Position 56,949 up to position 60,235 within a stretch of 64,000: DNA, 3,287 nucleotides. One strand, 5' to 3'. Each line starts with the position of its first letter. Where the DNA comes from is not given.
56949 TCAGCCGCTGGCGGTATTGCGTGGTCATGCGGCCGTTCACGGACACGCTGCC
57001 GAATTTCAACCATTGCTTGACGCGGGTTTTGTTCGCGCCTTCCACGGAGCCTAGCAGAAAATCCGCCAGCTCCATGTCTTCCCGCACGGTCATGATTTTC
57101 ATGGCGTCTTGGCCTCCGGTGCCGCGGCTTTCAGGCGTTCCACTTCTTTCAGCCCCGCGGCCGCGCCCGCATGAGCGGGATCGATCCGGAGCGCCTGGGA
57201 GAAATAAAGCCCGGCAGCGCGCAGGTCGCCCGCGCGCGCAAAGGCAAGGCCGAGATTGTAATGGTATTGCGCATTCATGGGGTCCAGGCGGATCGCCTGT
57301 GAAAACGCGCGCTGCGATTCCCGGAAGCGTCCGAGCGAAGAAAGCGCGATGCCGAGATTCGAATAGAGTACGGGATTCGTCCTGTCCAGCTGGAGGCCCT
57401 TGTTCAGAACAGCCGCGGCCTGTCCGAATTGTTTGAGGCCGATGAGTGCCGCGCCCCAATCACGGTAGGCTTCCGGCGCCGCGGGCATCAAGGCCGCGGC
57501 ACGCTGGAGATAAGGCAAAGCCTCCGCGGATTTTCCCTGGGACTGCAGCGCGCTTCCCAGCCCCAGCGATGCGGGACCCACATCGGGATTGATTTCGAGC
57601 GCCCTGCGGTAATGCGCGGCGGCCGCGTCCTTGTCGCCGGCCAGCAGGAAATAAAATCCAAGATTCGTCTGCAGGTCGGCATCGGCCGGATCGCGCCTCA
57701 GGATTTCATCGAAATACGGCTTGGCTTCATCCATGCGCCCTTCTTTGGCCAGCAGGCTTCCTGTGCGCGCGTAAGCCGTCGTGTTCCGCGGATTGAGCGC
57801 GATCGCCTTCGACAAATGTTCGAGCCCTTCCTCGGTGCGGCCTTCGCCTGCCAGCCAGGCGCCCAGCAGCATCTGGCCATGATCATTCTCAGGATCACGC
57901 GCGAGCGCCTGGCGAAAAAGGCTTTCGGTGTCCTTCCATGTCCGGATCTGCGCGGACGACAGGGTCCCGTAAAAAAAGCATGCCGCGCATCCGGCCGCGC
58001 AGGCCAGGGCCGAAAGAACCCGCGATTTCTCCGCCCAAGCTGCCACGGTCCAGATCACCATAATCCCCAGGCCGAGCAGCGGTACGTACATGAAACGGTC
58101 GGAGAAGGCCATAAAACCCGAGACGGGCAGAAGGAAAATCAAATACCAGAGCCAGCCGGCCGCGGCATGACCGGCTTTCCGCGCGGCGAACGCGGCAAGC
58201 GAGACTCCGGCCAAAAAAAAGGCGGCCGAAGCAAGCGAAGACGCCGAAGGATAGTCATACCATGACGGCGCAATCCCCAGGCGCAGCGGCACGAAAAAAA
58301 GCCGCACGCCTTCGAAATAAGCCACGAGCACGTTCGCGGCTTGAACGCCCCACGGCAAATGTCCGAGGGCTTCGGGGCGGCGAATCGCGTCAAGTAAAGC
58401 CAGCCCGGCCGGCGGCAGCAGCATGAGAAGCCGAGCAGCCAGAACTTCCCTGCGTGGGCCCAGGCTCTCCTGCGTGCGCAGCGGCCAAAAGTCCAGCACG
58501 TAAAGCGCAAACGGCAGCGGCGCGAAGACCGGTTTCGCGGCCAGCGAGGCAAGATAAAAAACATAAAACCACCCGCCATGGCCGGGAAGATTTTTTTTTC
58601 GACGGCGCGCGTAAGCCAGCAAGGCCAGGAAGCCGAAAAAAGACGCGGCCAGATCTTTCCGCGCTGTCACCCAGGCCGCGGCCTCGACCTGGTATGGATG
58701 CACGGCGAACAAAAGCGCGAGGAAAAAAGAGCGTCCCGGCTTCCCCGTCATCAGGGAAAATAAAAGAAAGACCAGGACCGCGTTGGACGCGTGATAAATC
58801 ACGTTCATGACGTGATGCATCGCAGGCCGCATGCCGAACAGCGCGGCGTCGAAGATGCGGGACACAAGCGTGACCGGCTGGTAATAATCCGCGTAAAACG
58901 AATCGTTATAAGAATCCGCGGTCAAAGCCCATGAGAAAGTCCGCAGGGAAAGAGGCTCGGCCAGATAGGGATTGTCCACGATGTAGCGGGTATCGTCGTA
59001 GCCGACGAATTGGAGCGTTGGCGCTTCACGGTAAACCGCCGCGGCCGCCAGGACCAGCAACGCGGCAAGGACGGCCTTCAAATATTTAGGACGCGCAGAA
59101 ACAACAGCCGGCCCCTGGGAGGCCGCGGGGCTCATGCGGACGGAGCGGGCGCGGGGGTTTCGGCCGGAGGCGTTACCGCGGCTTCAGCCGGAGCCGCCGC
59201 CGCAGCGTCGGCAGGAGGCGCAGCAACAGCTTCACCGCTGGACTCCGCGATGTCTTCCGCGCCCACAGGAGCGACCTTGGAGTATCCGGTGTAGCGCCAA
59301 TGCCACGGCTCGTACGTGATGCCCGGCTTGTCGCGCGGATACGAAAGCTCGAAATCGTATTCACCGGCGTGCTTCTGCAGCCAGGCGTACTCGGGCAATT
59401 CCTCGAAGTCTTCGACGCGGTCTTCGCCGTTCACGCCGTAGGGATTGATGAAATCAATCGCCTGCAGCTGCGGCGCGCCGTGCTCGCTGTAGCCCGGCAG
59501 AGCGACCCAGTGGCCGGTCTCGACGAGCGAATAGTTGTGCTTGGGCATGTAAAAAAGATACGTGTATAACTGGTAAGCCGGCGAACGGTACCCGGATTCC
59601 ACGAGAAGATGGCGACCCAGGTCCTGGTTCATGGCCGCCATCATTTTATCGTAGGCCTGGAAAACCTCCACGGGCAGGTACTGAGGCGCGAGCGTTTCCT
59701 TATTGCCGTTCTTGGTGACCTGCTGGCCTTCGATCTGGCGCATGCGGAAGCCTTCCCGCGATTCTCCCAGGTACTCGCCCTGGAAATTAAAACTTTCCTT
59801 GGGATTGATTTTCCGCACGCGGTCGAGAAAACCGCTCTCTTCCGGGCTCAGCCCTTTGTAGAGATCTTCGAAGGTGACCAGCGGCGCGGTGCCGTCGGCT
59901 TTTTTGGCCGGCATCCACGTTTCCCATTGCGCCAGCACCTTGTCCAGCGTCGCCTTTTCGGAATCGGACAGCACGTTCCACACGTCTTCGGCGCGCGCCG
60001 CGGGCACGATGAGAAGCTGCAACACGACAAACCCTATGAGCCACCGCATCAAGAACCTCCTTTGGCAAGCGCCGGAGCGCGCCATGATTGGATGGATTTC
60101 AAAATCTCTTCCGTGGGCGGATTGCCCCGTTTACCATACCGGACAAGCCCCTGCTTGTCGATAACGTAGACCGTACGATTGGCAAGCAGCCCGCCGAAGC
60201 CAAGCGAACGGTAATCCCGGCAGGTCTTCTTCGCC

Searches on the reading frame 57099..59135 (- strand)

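Call 19: search_protein_families(library=pfam, proteins=[window:57099-59135:-], max_evalue=0.001)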
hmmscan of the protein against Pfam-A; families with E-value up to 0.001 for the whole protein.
window:57099-59135:- (678 aa): 18 families
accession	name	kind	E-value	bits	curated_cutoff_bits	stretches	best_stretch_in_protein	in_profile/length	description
PF00515.34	TPR_1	-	2.2e-36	122.6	27.8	3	486-518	1-33/34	Tetratricopeptide repeat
PF07719.23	TPR_2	-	2.5e-36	121.2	27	3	487-518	2-33/34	Tetratricopeptide repeat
PF13181.12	TPR_8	-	6.2e-28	95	25.7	0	622-655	1-34/34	Tetratricopeptide repeat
PF13414.12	TPR_11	-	3.1e-26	91.2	26.8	2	600-636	6-42/42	TPR repeat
PF13432.12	TPR_16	-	2e-25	89.3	32.7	3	594-655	3-64/65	Tetratricopeptide repeat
PF14559.12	TPR_19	-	5.8e-24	84.6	25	4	428-489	1-62/68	Tetratricopeptide repeat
PF13431.12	TPR_17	-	1.9e-23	81.1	24.4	0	577-608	2-33/34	Tetratricopeptide repeat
PF13424.12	TPR_12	-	1e-17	64.5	30.1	2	458-515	9-74/77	Tetratricopeptide repeat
PF13428.12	TPR_14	-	3.5e-17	61.6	23.5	0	454-493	3-42/44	Tetratricopeptide repeat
PF23914.1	TPR_CcmH_CycH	-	3e-12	47.1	42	1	408-517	40-152/158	Cytochrome c-type biogenesis protein H TPR domain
PF13176.12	TPR_7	-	2.6e-11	43.1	27.9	0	524-550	3-29/36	Tetratricopeptide repeat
PF13371.12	TPR_9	-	2.2e-10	40.9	35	1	529-588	4-63/73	Tetratricopeptide repeat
PF13174.12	TPR_6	-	1.8e-06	28.6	26.3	0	457-483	5-31/33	Tetratricopeptide repeat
PF14561.12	TPR_20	-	5.7e-06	27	25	1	439-513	9-85/90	Tetratricopeptide repeat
PF25062.1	ARM_TT21_N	-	1.1e-05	25.7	40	1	451-557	99-205/222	Tetratricopeptide repeat protein 21 N-terminal ARM repeat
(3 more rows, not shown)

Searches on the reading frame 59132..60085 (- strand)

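Call 19: search_protein_families(library=pfam, proteins=[window:59132-60085:-], max_evalue=0.001)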
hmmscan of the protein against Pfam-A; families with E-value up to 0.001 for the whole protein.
window:59132-60085:- (317 aa): 1 family
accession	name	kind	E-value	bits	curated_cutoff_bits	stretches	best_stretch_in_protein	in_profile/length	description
PF02557.22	VanY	-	3.6e-23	82.2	25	1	136-267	3-131/132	D-alanyl-D-alanine carboxypeptidase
